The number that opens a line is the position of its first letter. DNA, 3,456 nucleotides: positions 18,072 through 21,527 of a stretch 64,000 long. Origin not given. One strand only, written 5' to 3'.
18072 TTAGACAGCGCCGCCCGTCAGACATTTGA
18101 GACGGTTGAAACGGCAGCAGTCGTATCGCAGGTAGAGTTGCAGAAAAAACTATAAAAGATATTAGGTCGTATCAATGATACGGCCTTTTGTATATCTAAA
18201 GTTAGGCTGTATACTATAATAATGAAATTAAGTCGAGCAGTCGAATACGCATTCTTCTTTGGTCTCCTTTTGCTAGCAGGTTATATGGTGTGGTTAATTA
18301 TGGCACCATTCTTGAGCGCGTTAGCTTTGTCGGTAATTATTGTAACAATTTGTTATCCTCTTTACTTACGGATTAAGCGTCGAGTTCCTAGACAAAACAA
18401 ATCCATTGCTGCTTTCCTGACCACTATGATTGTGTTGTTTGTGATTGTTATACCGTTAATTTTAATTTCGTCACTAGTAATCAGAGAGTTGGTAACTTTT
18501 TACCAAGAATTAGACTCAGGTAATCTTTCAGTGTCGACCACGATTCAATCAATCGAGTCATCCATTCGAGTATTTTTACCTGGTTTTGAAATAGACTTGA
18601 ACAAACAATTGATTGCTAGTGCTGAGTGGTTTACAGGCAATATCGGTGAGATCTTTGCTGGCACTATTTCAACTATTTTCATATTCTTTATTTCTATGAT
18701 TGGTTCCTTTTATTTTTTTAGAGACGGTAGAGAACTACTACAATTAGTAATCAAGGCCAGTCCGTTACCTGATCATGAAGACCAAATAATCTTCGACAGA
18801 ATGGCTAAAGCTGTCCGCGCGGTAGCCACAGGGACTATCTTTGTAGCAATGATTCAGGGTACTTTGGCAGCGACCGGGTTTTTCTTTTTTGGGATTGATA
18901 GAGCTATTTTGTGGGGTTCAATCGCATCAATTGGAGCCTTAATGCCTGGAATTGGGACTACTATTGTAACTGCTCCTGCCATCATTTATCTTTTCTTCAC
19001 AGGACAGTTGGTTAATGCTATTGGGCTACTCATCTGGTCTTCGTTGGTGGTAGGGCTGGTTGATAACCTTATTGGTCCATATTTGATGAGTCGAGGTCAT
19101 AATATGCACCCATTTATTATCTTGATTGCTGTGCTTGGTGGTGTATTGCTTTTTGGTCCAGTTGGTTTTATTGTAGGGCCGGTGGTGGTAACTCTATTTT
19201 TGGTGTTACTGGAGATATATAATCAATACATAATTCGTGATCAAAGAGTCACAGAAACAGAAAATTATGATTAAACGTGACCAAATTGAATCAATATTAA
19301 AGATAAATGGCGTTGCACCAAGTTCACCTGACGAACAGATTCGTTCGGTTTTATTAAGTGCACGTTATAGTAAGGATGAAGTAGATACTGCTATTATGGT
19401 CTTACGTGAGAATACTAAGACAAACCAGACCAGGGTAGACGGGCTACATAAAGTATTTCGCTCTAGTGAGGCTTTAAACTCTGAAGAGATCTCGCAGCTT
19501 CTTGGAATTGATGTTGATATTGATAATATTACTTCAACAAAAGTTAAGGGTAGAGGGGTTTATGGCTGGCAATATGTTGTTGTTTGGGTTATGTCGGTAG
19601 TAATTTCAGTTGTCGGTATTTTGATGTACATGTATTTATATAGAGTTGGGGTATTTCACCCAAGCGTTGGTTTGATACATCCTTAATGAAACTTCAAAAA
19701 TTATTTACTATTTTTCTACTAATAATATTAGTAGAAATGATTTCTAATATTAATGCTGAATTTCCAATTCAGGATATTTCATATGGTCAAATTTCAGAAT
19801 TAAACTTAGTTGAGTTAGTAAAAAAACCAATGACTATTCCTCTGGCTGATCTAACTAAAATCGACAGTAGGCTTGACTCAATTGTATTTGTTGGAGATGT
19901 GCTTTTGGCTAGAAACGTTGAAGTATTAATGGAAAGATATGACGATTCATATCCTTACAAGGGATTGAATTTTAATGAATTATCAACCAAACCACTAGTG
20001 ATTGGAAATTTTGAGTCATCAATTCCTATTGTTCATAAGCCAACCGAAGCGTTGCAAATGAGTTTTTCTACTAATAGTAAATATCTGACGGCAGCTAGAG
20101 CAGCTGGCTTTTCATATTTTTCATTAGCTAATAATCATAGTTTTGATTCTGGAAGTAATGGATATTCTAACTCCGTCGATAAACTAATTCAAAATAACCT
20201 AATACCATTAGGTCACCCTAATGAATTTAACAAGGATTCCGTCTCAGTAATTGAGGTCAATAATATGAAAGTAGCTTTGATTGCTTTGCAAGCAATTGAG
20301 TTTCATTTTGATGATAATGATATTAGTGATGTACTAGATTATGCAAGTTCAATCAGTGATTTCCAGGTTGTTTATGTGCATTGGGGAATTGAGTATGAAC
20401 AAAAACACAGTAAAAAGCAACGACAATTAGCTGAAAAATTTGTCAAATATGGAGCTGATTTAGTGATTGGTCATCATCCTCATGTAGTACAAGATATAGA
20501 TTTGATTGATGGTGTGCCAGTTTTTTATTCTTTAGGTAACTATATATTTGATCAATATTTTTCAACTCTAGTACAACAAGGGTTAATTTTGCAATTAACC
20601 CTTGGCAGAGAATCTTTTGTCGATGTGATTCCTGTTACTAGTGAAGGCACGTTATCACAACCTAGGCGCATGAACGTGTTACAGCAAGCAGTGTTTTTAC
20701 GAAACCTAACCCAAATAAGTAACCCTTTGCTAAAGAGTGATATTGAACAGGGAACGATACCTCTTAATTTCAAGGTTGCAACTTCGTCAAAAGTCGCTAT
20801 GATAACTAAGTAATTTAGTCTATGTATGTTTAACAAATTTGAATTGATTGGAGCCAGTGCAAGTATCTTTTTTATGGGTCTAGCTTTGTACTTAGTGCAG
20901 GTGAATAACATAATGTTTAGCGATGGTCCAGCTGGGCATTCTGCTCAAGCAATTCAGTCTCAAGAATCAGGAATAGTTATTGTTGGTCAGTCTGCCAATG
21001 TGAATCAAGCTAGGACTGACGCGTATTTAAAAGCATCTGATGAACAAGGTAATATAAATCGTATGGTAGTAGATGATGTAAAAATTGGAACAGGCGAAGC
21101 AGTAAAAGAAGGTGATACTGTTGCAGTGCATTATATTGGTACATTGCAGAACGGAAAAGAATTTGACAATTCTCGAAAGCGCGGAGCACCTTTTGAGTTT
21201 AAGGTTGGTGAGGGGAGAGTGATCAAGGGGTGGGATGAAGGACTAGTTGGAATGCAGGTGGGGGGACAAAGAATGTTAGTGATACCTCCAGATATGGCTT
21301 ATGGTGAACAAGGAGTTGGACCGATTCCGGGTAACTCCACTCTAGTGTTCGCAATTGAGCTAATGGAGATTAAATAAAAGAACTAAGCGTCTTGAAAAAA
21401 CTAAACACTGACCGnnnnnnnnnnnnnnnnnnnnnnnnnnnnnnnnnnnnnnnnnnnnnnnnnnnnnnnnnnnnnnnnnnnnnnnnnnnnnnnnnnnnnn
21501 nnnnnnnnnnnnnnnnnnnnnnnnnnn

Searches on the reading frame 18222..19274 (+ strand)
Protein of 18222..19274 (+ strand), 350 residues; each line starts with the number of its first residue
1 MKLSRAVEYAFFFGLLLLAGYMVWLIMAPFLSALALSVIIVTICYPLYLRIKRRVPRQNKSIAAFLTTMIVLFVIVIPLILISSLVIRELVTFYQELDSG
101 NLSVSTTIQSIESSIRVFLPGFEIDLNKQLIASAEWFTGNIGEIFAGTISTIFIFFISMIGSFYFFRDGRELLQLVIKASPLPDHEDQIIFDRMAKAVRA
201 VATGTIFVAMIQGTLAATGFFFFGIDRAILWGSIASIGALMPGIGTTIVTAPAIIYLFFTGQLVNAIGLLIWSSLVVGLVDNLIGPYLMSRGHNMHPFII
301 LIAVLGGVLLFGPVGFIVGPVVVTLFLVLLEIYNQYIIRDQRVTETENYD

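Call 93: search_protein_families(library=pfam, proteins=[window:18222-19274:+], max_evalue=0.001)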
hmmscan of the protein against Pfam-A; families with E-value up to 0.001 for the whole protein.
window:18222-19274:+ (350 aa): 1 family
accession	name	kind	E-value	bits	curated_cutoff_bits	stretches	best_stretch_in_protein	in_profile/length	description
PF01594.21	AI-2E_transport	-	5e-47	161.1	34.3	1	12-333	3-326/327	AI-2E family transporter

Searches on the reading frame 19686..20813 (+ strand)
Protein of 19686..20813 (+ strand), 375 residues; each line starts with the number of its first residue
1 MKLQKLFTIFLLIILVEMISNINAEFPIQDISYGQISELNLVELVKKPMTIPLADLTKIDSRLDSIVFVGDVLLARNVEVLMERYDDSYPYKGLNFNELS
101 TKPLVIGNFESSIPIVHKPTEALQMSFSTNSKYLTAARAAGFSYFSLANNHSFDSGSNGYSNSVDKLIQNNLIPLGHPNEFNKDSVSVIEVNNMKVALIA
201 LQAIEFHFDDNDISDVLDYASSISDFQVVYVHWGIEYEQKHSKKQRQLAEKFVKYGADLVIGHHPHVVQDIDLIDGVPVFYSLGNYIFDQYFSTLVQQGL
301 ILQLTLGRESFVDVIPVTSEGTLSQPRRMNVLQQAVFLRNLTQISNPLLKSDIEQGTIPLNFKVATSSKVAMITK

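Call 93: search_protein_families(library=pfam, proteins=[window:19686-20813:+], max_evalue=0.001)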
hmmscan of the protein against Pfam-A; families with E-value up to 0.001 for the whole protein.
window:19686-20813:+ (375 aa): 1 family
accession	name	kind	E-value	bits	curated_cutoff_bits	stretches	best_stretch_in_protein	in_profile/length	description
PF09587.15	PGA_cap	-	3.6e-49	168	27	1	66-290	2-255/255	Bacterial capsule synthesis protein PGA_cap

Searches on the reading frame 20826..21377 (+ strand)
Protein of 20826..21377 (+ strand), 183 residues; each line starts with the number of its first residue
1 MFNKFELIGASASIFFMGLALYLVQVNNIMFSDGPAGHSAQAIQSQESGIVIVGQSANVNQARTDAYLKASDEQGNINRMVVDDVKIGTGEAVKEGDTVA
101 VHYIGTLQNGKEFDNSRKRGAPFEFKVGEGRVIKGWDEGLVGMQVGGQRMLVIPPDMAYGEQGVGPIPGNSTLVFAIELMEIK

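Call 93: search_protein_families(library=pfam, proteins=[window:20826-21377:+], max_evalue=0.001)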
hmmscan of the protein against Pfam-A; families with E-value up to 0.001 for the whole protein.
window:20826-21377:+ (183 aa): 1 family
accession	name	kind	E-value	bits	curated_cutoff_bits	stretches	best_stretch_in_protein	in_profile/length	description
PF00254.34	FKBP_C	-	7.5e-37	126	21.1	1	91-179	3-93/94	FKBP-type peptidyl-prolyl cis-trans isomerase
